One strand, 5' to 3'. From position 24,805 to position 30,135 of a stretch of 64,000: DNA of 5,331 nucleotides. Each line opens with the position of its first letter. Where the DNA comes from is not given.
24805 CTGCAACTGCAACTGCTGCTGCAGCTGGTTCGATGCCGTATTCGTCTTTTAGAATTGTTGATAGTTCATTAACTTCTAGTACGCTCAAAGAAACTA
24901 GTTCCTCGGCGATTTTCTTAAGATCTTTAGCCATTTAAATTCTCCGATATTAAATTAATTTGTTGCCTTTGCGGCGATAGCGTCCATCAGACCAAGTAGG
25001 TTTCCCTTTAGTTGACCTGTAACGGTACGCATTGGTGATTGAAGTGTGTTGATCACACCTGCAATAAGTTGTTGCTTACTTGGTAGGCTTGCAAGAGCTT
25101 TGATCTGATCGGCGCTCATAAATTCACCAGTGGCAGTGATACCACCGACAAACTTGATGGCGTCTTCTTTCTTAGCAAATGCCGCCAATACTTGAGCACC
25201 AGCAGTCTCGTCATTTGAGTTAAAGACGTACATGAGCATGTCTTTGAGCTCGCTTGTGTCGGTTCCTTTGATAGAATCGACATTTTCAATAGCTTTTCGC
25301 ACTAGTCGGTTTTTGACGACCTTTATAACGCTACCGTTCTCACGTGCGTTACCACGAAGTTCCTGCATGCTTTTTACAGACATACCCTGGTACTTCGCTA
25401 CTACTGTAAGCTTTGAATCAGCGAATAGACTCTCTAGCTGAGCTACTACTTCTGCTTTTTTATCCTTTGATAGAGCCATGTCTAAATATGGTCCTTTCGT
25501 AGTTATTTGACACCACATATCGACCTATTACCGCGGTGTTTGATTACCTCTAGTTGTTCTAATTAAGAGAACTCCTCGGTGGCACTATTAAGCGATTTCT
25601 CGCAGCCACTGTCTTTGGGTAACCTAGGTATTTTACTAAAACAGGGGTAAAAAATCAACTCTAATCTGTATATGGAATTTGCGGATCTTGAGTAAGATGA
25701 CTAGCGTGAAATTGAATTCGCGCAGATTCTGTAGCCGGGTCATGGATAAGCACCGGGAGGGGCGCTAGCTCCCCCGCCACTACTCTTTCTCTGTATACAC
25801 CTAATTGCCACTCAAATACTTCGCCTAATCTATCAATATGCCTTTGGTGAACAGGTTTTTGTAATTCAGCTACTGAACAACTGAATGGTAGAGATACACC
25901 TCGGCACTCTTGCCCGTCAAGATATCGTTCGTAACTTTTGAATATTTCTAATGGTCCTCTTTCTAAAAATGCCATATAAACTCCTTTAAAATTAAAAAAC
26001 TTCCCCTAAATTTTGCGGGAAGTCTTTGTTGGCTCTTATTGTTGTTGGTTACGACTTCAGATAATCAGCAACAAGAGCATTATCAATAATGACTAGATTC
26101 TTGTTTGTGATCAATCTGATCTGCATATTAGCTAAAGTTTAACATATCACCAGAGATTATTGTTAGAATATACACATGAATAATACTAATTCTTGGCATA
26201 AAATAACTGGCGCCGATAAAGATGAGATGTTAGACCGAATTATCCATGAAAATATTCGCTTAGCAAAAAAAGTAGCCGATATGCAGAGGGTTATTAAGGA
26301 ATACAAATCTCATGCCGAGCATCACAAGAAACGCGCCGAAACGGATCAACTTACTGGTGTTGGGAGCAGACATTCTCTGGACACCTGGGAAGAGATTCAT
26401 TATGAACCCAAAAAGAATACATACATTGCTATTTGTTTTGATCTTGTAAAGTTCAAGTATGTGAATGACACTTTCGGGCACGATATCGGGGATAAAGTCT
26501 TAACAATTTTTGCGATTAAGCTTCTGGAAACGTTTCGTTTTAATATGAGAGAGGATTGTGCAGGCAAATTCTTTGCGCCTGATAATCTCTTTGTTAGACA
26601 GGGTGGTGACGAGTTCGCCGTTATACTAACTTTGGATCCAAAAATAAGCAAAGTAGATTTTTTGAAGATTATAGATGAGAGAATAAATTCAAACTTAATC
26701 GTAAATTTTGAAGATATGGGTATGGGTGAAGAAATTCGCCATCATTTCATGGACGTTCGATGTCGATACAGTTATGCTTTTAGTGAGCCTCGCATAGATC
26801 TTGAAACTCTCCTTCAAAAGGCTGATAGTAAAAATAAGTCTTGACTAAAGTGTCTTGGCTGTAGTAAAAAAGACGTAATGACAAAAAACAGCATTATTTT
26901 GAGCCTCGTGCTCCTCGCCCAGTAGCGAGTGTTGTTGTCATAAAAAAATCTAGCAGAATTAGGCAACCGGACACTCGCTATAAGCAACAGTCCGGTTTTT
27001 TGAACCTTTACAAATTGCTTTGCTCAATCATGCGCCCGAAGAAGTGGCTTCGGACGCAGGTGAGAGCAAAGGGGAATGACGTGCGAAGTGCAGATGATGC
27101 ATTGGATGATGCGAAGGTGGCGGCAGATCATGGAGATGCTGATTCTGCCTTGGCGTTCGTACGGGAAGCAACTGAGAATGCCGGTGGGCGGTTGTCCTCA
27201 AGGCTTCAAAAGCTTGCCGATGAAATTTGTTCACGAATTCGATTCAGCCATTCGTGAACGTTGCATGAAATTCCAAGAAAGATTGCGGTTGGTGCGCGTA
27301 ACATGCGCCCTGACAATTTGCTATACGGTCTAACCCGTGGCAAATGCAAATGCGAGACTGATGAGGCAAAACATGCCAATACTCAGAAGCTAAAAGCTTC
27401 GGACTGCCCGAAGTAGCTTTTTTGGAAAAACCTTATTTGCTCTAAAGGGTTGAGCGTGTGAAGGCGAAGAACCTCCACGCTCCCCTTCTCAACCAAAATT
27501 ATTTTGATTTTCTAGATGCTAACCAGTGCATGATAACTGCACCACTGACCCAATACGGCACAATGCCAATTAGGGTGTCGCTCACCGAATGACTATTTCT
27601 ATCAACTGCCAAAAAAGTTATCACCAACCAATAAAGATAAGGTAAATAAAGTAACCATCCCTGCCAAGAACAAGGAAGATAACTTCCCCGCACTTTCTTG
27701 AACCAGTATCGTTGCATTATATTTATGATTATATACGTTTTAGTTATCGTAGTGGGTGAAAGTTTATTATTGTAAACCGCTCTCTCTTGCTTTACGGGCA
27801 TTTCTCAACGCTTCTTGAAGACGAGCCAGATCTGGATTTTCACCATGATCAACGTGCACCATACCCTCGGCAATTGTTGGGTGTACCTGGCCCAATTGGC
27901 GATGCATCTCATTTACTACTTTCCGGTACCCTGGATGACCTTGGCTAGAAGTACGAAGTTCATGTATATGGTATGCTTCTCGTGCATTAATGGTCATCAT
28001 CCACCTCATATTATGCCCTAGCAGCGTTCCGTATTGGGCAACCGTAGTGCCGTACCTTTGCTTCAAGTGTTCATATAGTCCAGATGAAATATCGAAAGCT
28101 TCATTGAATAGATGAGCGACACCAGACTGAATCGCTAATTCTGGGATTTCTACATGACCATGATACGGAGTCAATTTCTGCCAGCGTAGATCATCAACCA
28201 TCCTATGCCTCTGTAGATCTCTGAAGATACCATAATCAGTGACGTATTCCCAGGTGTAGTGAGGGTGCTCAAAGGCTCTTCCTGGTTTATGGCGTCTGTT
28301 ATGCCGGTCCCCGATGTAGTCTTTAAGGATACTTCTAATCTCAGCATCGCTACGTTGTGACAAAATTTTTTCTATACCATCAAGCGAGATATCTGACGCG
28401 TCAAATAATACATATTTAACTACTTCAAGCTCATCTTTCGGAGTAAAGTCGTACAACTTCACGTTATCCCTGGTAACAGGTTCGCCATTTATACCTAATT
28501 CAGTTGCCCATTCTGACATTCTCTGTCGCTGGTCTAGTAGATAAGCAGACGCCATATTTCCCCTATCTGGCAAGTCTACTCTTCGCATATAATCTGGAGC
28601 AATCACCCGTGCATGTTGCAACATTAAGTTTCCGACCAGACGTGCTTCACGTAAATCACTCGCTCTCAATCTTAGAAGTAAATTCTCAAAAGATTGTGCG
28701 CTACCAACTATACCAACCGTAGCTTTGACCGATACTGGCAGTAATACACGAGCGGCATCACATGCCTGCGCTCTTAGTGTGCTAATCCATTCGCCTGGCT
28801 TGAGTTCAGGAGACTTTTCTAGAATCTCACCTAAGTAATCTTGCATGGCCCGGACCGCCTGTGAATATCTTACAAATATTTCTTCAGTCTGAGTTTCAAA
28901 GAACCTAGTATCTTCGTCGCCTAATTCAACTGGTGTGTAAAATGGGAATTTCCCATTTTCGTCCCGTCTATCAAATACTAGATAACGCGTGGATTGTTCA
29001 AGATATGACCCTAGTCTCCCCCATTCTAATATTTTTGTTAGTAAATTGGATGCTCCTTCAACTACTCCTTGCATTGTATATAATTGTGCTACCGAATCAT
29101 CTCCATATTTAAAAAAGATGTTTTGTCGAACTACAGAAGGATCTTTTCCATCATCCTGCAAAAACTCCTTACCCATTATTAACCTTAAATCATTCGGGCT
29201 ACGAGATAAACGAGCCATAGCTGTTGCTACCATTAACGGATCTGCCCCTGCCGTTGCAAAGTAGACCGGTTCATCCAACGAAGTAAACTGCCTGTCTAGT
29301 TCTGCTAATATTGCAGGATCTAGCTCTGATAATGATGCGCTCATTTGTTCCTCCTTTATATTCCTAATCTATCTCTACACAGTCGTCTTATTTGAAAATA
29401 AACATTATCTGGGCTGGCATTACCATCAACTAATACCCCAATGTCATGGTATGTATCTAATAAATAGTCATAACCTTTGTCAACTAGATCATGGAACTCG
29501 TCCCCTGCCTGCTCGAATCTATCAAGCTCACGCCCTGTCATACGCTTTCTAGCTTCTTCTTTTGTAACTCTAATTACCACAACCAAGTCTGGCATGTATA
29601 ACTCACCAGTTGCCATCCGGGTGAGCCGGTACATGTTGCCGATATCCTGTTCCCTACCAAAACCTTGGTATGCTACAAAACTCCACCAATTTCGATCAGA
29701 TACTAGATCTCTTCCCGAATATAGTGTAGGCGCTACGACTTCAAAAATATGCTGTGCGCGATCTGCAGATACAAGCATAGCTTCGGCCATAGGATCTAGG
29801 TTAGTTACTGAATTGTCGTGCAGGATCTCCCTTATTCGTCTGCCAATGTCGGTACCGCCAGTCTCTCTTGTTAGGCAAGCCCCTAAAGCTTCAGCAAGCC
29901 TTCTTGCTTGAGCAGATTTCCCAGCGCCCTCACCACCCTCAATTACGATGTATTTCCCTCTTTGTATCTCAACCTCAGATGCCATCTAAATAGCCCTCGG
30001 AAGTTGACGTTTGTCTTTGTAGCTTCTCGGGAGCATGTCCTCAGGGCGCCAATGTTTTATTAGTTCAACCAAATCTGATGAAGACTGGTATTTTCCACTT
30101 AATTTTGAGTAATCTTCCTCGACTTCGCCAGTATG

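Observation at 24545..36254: The secE-nusG-rplKAJL block is broken by a ~7 kb accessory insert between rplA and rplJ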

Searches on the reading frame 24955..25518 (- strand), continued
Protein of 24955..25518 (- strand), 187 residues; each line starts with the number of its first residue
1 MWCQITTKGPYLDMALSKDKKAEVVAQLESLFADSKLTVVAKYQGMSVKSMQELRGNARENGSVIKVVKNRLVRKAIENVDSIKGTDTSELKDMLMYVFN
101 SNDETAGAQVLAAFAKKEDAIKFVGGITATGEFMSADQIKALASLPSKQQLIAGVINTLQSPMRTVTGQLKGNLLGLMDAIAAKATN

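Call 90: find_encoding_contigs(protein=P0076, flank=10000, max_places=1)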
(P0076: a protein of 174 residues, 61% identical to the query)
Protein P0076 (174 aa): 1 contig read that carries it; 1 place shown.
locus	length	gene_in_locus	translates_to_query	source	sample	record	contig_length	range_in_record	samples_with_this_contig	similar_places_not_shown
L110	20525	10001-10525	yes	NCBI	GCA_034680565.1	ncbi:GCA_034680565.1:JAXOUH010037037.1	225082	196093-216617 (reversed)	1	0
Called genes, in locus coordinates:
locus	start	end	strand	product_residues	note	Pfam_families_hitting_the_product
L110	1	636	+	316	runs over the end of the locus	PF00383:dCMP_cyt_deam_1, PF14437:MafB19-deam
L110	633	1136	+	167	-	PF00186:DHFR_1, PF01872:RibD_C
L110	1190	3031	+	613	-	PF02223:Thymidylate_kin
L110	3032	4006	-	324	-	-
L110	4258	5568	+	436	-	-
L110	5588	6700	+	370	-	PF01546:Peptidase_M20, PF07687:M20_dimer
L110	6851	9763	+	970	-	PF01546:Peptidase_M20, PF07687:M20_dimer, PF01546:Peptidase_M20, PF07687:M20_dimer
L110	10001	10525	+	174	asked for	PF00466:Ribosomal_L10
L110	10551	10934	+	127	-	PF16320:Ribosomal_L12_N, PF00542:Ribosomal_L12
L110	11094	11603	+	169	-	-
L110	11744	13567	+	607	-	PF01204:Trehalase, PF22422:MGH1-like_GH (weak)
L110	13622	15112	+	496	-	PF05496:RuvB_N, PF06068:TIP49 (faint), PF13177:DNA_pol3_delta2, PF00004:AAA, PF07728:AAA_5 (weak), PF13173:AAA_14, PF13401:AAA_22 (weak), PF22608:DNAX_ATPase_lid, +3 more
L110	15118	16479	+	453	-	PF00772:DnaB, PF03796:DnaB_C, PF13481:AAA_25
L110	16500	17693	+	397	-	-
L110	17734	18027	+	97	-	PF02575:YbaB_DNA_bd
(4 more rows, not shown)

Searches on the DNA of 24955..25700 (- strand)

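Call 27: search_rna_families(sources=[L088, L091, L085, L083, L087, L011, L082, L095], threshold=evalue, max_evalue=1)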
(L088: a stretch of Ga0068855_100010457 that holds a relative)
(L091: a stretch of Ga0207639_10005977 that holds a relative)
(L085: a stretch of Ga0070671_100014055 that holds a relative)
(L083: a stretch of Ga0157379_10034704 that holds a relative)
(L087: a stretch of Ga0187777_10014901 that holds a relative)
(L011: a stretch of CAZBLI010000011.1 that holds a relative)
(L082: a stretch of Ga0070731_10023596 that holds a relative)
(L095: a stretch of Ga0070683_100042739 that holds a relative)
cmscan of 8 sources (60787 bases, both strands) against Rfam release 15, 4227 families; matches with E-value up to 1: 14.
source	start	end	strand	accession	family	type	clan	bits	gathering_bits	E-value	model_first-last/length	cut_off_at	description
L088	7453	7582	+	RF00557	L10_leader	Cis-reg; leader;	-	74.1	44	6.1e-10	1-138/138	no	Ribosomal protein L10 leader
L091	3951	4086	+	RF00557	L10_leader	Cis-reg; leader;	-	71.3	44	2.3e-09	1-138/138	no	Ribosomal protein L10 leader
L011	4606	4677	-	RF00005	tRNA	Gene; tRNA;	CL00001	63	29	2.5e-11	1-71/71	no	tRNA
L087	2477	2591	+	RF00557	L10_leader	Cis-reg; leader;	-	55.2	44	4.3e-06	1-138/138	no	Ribosomal protein L10 leader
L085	3679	3813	+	RF00557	L10_leader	Cis-reg; leader;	-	54.9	44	5e-06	1-138/138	no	Ribosomal protein L10 leader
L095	2540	2675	+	RF00557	L10_leader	Cis-reg; leader;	-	50.9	44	3.2e-05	1-138/138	no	Ribosomal protein L10 leader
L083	1013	1146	+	RF00557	L10_leader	Cis-reg; leader;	-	48.7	44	8.7e-05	1-138/138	no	Ribosomal protein L10 leader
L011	14627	14749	+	RF00557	L10_leader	Cis-reg; leader;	-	47.7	44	0.00014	1-138/138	no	Ribosomal protein L10 leader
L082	3237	3309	+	RF00005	tRNA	Gene; tRNA;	CL00001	41.8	29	1.8e-05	1-71/71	no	tRNA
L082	312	436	+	RF00557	L10_leader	Cis-reg; leader;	-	37.7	44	0.015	1-138/138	no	Ribosomal protein L10 leader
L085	3384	3450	-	RF00932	mir-471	Gene; miRNA;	-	36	80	0.00057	1-66/66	no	mir-471 microRNA precursor family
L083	719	785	-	RF00932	mir-471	Gene; miRNA;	-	29.3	80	0.049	1-66/66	no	mir-471 microRNA precursor family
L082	416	536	+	RF00114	S15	Cis-reg; leader;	CL00121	26.4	39.5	0.048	1-117/117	no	Ribosomal S15 leader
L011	13633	13803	-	RF00002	5_8S_rRNA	Gene; rRNA;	CL00112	19.6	42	0.73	1-154/154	no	5.8S ribosomal RNA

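Call 28: search_rna_families(source=window, start=25450, end=25700, threshold=evalue, max_evalue=1, show_alignments=1)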
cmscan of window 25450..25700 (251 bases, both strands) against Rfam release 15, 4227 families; matches with E-value up to 1: 1.
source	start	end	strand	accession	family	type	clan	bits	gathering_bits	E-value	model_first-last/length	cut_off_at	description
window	25556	25636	-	RF00557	L10_leader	Cis-reg; leader;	-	40.5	44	1.7e-05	1-138/138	no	Ribosomal protein L10 leader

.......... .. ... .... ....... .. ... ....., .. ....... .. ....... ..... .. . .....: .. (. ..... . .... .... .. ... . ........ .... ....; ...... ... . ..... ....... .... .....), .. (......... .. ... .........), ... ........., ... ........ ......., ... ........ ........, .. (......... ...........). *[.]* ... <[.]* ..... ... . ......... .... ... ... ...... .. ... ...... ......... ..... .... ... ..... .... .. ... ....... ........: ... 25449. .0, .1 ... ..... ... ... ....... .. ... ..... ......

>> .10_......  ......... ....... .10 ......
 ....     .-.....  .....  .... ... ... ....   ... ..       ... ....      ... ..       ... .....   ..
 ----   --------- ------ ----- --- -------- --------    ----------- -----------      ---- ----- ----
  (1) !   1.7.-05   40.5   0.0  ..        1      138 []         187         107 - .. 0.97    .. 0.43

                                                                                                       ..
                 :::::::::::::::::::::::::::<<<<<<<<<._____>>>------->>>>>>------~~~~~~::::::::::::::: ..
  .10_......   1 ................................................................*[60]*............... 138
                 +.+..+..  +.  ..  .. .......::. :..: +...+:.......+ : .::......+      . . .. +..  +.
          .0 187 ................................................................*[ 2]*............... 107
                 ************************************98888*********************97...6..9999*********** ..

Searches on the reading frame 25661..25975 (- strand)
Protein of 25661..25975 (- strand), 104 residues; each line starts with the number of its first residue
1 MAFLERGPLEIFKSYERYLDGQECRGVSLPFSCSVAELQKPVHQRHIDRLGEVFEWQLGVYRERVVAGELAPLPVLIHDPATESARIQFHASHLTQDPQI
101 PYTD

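Call 4: search_protein_families(library=pfam, proteins=[window:25661-25975:-], max_evalue=0.01)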
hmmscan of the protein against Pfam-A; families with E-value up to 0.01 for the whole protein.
window:25661-25975:- (104 aa): 0 families

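Call 19: search_protein_families(library=padloc, proteins=[window:25661-25975:-], max_evalue=0.01)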
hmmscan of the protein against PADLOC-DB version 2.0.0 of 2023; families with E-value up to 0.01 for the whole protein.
window:25661-25975:- (104 aa): 0 families

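Call 20: search_protein_families(library=phrogs, proteins=[window:25661-25975:-], max_evalue=0.01)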
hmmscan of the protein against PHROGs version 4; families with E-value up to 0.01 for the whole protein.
window:25661-25975:- (104 aa): 0 families

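Call 92: search_protein_families(library=ncbifam, proteins=[window:25661-25975:-], max_evalue=0.001)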
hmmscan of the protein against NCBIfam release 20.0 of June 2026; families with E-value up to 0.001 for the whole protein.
window:25661-25975:- (104 aa): 0 families

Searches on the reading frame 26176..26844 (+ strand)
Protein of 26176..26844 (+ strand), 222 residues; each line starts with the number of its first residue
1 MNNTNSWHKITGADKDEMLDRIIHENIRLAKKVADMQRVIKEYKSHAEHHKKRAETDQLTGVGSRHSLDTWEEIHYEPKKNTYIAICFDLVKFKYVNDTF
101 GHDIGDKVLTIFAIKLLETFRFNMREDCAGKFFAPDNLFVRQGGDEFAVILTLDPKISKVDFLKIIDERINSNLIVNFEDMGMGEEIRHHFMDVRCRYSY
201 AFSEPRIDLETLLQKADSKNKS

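Call 4: search_protein_families(library=pfam, proteins=[window:26176-26844:+], max_evalue=0.01)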
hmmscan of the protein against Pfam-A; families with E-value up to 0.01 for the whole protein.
window:26176-26844:+ (222 aa): 1 family
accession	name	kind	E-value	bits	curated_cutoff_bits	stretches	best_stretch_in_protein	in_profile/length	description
PF00990.26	GGDEF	-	2.9e-14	53.6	23.8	1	54-174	1-111/161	Diguanylate cyclase, GGDEF domain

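Call 19: search_protein_families(library=padloc, proteins=[window:26176-26844:+], max_evalue=0.01)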
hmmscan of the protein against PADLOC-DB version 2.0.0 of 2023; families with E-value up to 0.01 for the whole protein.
window:26176-26844:+ (222 aa): 0 families

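Call 20: search_protein_families(library=phrogs, proteins=[window:26176-26844:+], max_evalue=0.01)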
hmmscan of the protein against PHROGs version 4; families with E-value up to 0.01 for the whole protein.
window:26176-26844:+ (222 aa): 7 families
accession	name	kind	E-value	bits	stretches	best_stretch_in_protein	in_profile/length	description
phrog_14602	-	unknown function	1.3e-18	68.1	1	33-174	153-288/336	-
phrog_5594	-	unknown function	9.7e-18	65.4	1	42-174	346-466/528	-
phrog_9661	-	unknown function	1.9e-10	41.7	1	48-174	110-219/274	-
phrog_26035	-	unknown function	7.2e-09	36.1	1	53-158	297-386/446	-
phrog_11823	-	unknown function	3.4e-08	33.3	1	35-162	243-360/693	-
phrog_34213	-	unknown function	3.5e-07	30.6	1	51-165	300-398/472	-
phrog_8342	-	unknown function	1.5e-05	25.1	1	53-151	247-334/407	-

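Call 92: search_protein_families(library=ncbifam, proteins=[window:26176-26844:+], max_evalue=0.001)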
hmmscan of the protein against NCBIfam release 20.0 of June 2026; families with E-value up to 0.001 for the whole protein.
window:26176-26844:+ (222 aa): 19 families
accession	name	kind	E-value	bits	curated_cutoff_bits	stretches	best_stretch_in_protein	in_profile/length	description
NF007423.1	PRK09966.1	equivalog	3.6e-17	62.3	325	1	34-172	219-344/390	diguanylate cyclase DgcN/YfiN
TIGR00254.1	GGDEF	domain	1.8e-16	60.3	37.4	1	52-176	3-117/168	diguanylate cyclase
NF007380.0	PRK09894.1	equivalog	3e-15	56.3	256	1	29-152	106-215/296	diguanylate cyclase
NF038266.1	diguan_SiaD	equivalog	1.2e-13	51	290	1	23-153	62-183/252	biofilm regulation diguanylate cyclase SiaD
NF007135.0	PRK09581.1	equivalog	9.1e-13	47.8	474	1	39-172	277-396/457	PleD family two-component system response regulator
NF051473.1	DigCycDgcsShew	equivalog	1.3e-11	44.4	400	1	51-176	132-247/291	diguanylate cyclase DgcS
NF007474.0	PRK10060.1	equivalog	6.8e-10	37.8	782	1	42-156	225-327/663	cyclic di-GMP phosphodiesterase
NF040885.1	diguan_DgcJ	equivalog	1.4e-09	37.3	500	1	51-174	338-447/493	diguanylate cyclase DgcJ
NF007599.0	PRK10245.1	equivalog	1.4e-09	36.9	402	1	51-172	207-318/371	diguanylate cyclase AdrA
NF047654.1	DiguCycDgcRLepto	equivalog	3.3e-09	36.1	500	1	44-169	123-238/295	diguanylate cyclase DgcR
NF011955.1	PRK15426.1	equivalog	5.8e-08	31.3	408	1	77-171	424-505/564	cellulose biosynthesis regulator diguanylate cyclase DgcQ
NF053781.1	cdiGMPphdstlr2612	equivalog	3.5e-07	28.3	1600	1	50-157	836-934/1268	Tlr1612 family c-di-GMP phosphodiesterase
NF045675.1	PhdiestaseDibA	equivalog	4.8e-07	28.5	980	1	53-160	202-299/623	phosphodiesterase DibA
NF007298.0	PRK09776.1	equivalog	7.3e-07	27.4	1135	1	53-152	683-772/1111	diguanylate cyclase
NF052458.1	PhdiestGepA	equivalog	1.6e-06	26.6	1200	1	23-175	397-527/840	phosphodiesterase GepA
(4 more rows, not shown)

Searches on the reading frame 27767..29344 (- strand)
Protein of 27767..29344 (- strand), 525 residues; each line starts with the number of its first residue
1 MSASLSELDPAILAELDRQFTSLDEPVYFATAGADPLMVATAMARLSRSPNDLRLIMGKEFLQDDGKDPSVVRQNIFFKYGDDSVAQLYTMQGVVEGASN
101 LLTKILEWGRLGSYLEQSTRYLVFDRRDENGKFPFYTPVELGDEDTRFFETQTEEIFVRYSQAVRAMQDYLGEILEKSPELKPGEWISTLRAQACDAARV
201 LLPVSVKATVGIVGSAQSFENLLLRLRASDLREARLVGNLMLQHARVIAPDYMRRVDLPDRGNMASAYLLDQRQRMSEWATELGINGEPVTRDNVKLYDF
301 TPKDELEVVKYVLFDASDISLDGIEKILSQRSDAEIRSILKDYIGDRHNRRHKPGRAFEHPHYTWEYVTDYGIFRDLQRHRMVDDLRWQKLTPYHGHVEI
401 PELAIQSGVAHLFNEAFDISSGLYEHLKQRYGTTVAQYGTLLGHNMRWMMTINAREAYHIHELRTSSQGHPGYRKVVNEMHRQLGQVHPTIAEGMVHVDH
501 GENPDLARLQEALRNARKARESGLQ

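Call 4: search_protein_families(library=pfam, proteins=[window:27767-29344:-], max_evalue=0.01)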
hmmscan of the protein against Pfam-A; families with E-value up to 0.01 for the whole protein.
window:27767-29344:- (525 aa): 1 family
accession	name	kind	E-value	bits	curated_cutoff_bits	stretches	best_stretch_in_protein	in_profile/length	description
PF02511.20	Thy1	-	7.3e-34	117.6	24.8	2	298-490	3-191/191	Thymidylate synthase complementing protein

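Call 92: search_protein_families(library=ncbifam, proteins=[window:27767-29344:-], max_evalue=0.001)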
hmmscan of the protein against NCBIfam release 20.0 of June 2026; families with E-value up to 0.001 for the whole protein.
window:27767-29344:- (525 aa): 1 family
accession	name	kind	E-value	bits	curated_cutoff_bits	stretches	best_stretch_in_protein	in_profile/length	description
TIGR02170.1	thyX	equivalog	3.1e-15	56.3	87.9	2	94-251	63-206/211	FAD-dependent thymidylate synthase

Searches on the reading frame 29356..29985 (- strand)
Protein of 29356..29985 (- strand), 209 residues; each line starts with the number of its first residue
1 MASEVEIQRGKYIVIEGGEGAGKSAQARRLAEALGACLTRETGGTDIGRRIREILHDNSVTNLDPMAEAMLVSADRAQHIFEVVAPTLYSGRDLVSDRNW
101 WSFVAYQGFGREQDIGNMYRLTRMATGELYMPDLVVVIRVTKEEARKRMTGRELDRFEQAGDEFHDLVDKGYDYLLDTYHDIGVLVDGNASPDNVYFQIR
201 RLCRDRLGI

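Call 4: search_protein_families(library=pfam, proteins=[window:29356-29985:-], max_evalue=0.01)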
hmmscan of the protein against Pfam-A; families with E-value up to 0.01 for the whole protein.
window:29356-29985:- (209 aa): 5 families
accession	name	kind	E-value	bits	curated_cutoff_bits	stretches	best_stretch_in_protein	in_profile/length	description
PF02223.23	Thymidylate_kin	-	6.3e-33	114.4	27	1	15-194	1-180/185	Thymidylate kinase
PF13521.12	AAA_28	-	5.7e-05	23.8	27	1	13-162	2-137/164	AAA domain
PF13238.12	AAA_18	-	8.4e-05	23.5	29.4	1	13-153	1-112/128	AAA domain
PF13671.12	AAA_33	-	0.00015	22.5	27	1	13-158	2-124/143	AAA domain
PF01712.25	dNK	-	0.0097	16.1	27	0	13-186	1-177/203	Deoxynucleoside kinase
